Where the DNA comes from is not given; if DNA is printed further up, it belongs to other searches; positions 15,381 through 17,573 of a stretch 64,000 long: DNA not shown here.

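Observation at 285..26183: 26-kb one-strand glycan cluster pairing nonulosonic-acid core genes with three radical-SAM enzymes and three SAM methyltransferases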

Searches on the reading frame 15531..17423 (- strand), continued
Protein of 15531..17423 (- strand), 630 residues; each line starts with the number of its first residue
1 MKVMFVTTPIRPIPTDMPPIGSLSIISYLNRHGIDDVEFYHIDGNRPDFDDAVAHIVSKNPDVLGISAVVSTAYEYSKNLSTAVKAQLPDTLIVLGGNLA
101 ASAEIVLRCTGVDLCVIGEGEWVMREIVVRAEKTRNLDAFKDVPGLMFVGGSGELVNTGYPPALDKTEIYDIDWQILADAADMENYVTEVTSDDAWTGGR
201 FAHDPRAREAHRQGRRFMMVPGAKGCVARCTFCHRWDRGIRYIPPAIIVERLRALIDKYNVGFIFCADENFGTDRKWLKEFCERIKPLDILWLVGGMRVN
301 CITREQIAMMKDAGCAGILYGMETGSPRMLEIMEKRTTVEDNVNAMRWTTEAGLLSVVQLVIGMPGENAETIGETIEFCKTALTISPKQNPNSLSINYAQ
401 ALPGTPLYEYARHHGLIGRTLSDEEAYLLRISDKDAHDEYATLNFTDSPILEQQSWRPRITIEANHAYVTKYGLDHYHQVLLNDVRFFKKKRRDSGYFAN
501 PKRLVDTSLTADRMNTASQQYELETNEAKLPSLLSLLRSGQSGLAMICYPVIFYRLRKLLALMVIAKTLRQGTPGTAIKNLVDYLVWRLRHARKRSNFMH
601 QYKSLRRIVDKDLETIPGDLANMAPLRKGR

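Call 35: find_homologous_proteins(query=L039:10001-11860:+, max_evalue=1e-30)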
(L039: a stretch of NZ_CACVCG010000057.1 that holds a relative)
Query L039:10001-11860:+ (619 aa): 1464 proteins with E <= 1e-30 among 8000 candidates; the best 120 are listed.
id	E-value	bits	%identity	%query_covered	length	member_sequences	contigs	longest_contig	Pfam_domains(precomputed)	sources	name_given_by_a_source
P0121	0.0e+0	1455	100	100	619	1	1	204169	PF04055.28,PF02310.25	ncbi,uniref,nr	ncbi:B12-binding domain-containing radical SAM protein [Magnetospirillum sp. UT-4]|uniref:B12-bindin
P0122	0.0e+0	1147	77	100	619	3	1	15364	PF04055.28,PF02310.25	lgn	-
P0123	0.0e+0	1143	78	100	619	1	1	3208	PF04055.28,PF02310.25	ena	-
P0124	4.5e-281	952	66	100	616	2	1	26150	PF04055.28,PF02310.25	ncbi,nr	ncbi:MAG: B12-binding domain-containing radical SAM protein [Alphaproteobacteria bacterium]|nr:B12-b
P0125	8.6e-277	938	64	100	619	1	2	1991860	PF04055.28,PF02310.25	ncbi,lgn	ncbi:hypothetical protein JCM17960_13920 [Magnetospira thiophila]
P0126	2.4e-236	805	57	100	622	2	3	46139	PF04055.28,PF02310.25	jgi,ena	jgi:radical SAM superfamily enzyme YgiQ (UPF0313 family)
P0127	1.3e-229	782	66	82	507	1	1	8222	PF04055.28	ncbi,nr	ncbi:MAG: radical SAM protein, partial [Alphaproteobacteria bacterium]|nr:radical SAM protein [Alpha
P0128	2.0e-227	775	55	100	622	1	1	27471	PF04055.28,PF02310.25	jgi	jgi:anaerobic magnesium-protoporphyrin IX monomethyl ester cyclase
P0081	1.1e-196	674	51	100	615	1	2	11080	PF04055.28,PF02310.25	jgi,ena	-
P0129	1.8e-193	663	50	100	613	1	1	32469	PF04055.28,PF02310.25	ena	-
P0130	1.5e-191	657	50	100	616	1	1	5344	PF04055.28,PF02310.25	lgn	-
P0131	3.9e-191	655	51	100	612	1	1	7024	PF04055.28,PF02310.25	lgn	-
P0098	5.7e-184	632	49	100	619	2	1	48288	PF04055.28,PF02310.25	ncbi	-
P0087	2.3e-182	626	47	100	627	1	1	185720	PF04055.28,PF02310.25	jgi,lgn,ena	-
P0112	3.0e-182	626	47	100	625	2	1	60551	PF04055.28,PF02310.25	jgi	jgi:anaerobic magnesium-protoporphyrin IX monomethyl ester cyclase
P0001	9.2e-167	575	44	100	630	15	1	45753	PF04055.28,PF02310.25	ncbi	-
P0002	1.9e-163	564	45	100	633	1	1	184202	PF04055.28,PF02310.25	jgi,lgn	jgi:radical SAM superfamily enzyme YgiQ (UPF0313 family)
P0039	3.6e-163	563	45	100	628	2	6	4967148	PF04055.28,PF02310.25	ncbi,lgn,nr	ncbi:B12-binding domain-containing radical SAM protein [Paramagnetospirillum magneticum]|nr:radical 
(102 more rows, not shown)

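Call 37: search_solved_structures(query=window:15531-17423:-, max_evalue=0.01)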
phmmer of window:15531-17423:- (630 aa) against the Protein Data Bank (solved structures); distinct sequences matched with E-value up to 0.01: 4.
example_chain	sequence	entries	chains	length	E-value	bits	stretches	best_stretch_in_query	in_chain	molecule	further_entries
9ccb_A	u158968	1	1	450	1.8e-10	42.9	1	220-382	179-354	Radical SAM core domain-containing protein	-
6fd2_B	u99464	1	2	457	3.9e-10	41.8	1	220-417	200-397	Putative apramycin biosynthetic oxidoreductase 4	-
6wte_A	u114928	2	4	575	1.9e-05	26.4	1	106-377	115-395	B12-binding domain-containing protein | Tryptophan-C2-methyltransferase containing B12-binding domain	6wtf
5ul2_A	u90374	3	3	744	8.1e-05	24.2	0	220-356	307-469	OxsB protein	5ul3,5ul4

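Call 58: predict_structure(alignment_id=A1)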
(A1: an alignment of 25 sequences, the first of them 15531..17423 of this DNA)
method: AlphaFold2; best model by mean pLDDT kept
length: 630 residues; sequences in the alignment: 25
mean_pLDDT: 84.2   pTM: 0.84
mean pLDDT of the five models: 84.2, 81.5, 80.8, 79.0, 78.9
residues with pLDDT >= 90: 283; 70-90: 258; 50-70: 59; < 50: 30
segments of 3 or more residues with pLDDT < 50: 491-519
pLDDT, mean of each block of 10 residues (from residue 1): 90 76 94 93 89 97 90 88 97 90 92 92 94 93 94 91 86 92 85 58 84 88 76 68 92 94 86 89 96 88 93 94 90 89 95 91 90 97 93 86 86 88 89 70 83 90 96 93 70 34 27 34 60 82 85 92 83 83 87 63 86 82 77
secondary structure, 60 per line:
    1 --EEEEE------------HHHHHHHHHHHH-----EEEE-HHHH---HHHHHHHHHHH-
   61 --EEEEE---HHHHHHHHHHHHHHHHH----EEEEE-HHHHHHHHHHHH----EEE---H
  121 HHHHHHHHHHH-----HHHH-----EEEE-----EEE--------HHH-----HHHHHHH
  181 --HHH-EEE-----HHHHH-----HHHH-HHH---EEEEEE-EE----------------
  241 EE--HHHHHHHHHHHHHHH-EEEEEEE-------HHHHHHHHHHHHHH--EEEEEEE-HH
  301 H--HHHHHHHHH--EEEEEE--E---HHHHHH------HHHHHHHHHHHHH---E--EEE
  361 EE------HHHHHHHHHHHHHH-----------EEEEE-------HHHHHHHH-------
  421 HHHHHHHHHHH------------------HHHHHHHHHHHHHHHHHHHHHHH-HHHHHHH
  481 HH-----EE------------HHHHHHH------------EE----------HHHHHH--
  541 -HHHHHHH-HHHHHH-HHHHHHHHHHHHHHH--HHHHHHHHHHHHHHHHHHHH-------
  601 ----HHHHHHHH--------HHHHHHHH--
elements in order: E3-7 H20-31 E37-40 H42-45 H49-59 E63-67 H71-87 E92-96 H98-109 E114-116 H120-131 H137-140 E146-149 E155-157 H174-180 E187-189 H195-199 H205-208 E216-221 H245-259 E261-267 H275-288 E291-297 H304-312 E315-320 H327-332 H339-351 E358-362 H369-382 E394-398 H406-413 H421-431 H450-472 H474-482 H502-508 H533-538 H542-548 H550-555 H557-571 H574-593 H605-612 H621-628

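Call 60: search_protein_families(library=pfam, proteins=[L001:11938-13944:+, L001:19581-20522:+, L001:6921-7961:+], max_evalue=1)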
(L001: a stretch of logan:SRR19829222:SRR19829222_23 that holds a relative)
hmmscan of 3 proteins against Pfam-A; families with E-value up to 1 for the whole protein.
L001:11938-13944:+ (668 aa): 0 families

L001:19581-20522:+ (313 aa): 1 family
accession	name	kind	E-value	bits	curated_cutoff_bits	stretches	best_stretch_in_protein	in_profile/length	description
PF01297.22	ZnuA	-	0.31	10.9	29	1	138-229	136-220/263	Zinc-uptake complex component A periplasmic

L001:6921-7961:+ (346 aa): 9 families
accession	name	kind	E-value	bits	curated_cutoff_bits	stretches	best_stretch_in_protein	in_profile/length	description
PF15632.11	ATPgrasp_Ter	-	6.3e-06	26.4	29.1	1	246-322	54-130/131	ATP-grasp in the biosynthetic pathway with Ter operon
PF21360.3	PylC-like_N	-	0.0017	18.9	27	1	30-98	23-91/96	PylC-like, N-terminal domain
PF02786.22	CPSase_L_D2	-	0.002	18.1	19.8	1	132-190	19-77/211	Carbamoyl-phosphate synthase L chain, ATP binding domain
PF13549.11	ATP-grasp_5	-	0.0046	16.8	27.6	1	120-160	15-55/221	ATP-grasp domain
PF02655.19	ATP-grasp_3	-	0.02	15.4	23.2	1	114-181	1-61/160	ATP-grasp domain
PF08443.16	RimK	-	0.029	14.4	21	1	114-190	1-80/188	RimK-like ATP-grasp domain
PF13535.11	ATP-grasp_4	-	0.065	13.3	27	1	151-183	2-34/160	ATP-grasp domain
PF02222.28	ATP-grasp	-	0.089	12.9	27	1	123-183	2-63/179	ATP-grasp domain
PF00106.31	adh_short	-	0.29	11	26.6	1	6-40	3-37/195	short chain dehydrogenase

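Call 61: fold_search(model_id=the predicted structure, library=pdb)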
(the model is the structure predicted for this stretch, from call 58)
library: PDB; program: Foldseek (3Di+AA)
matches with E <= 10: 1658; with E <= 0.001: 47
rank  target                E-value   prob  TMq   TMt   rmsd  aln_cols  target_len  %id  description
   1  6wte_A                2.9e-17  1.00  0.50  0.55   8.9       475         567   16  Structure of radical S-adenosylmethionine methyltransferase, TsrM, from Kitasatospora setae with cobalamin and [4Fe-4S (released 2020-12-23)
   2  6wtf_A                3.2e-17  1.00  0.51  0.58   4.6       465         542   17  Structure of radical S-adenosylmethionine methyltransferase, TsrM, from Kitasatospora setae with tryptophan substrate  (released 2020-12-23)
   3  5ul4                  4.4e-17  1.00  0.54  0.47  15.1       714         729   15  Structure of Cobalamin-dependent S-adenosylmethionine radical enzyme OxsB with aqua-cobalamin and S-adenosylmethionine b (released 2017-04-19)
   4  6wtf_B                4.9e-17  1.00  0.51  0.59   4.6       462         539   17  Structure of radical S-adenosylmethionine methyltransferase, TsrM, from Kitasatospora setae with tryptophan substrate  (released 2020-12-23)
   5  5ul2                  5.1e-17  1.00  0.52  0.45  14.5       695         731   16  Structure of Apo, SeMet-labeled Cobalamin-dependent S-adenosylmethionine radical enzyme OxsB (released 2017-04-19)
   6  6wte_B                1.2e-16  1.00  0.52  0.61   4.4       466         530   18  Structure of radical S-adenosylmethionine methyltransferase, TsrM, from Kitasatospora setae with cobalamin and [4Fe-4S (released 2020-12-23)
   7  6fd2_B                3.5e-16  1.00  0.53  0.71   5.6       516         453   18  Radical SAM 1,2-diol dehydratase AprD4 in complex with its substrate paromamine (released 2018-01-17)
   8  5ul3                  3.7e-16  1.00  0.50  0.44  17.9       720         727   14  Structure of Cobalamin-dependent S-adenosylmethionine radical enzyme OxsB with aqua-cobalamin bound (released 2017-04-19)
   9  9ccb                  4.1e-16  1.00  0.49  0.73   7.1       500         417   17  X-ray crystal structure of methyl-coenzyme M reductase glutamine methylase (MgmA) from Methanothermobacter marburgensis  (released 2025-01-01)
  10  6fd2_A                4.6e-16  1.00  0.53  0.70   5.7       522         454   18  Radical SAM 1,2-diol dehydratase AprD4 in complex with its substrate paromamine (released 2018-01-17)
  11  9n1b                  7.1e-14  1.00  0.47  0.47  12.3       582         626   15  Crystal structure of CysS from Corallococcus sp. CA054B with 5'-deoxyadenosine, methionine, and pantetheinylated 3-metho (released 2026-01-28)
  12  9n1c                  3.5e-13  1.00  0.47  0.47  12.2       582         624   15  Crystal structure of CysS from Corallococcus sp. CA054B with 5'-deoxyadenosine, methionine, and pantetheinylated 3-ethox (released 2026-01-28)
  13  9n1d                  6.0e-13  1.00  0.47  0.48  14.3       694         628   14  Crystal structure of CysS from Corallococcus sp. CA054B with 5'-deoxyadenosine and methionine bound (released 2026-01-28)
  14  9a6d_A                1.7e-10  1.00  0.43  0.57   6.7       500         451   16  Integrative model of MTAB-YVFG by crosslinking MS and deep learning (released 2024-09-18)
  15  7mjz                  2.8e-10  1.00  0.44  0.59   6.5       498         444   13  The structure of MiaB with pentasulfide bridge (released 2021-09-15)
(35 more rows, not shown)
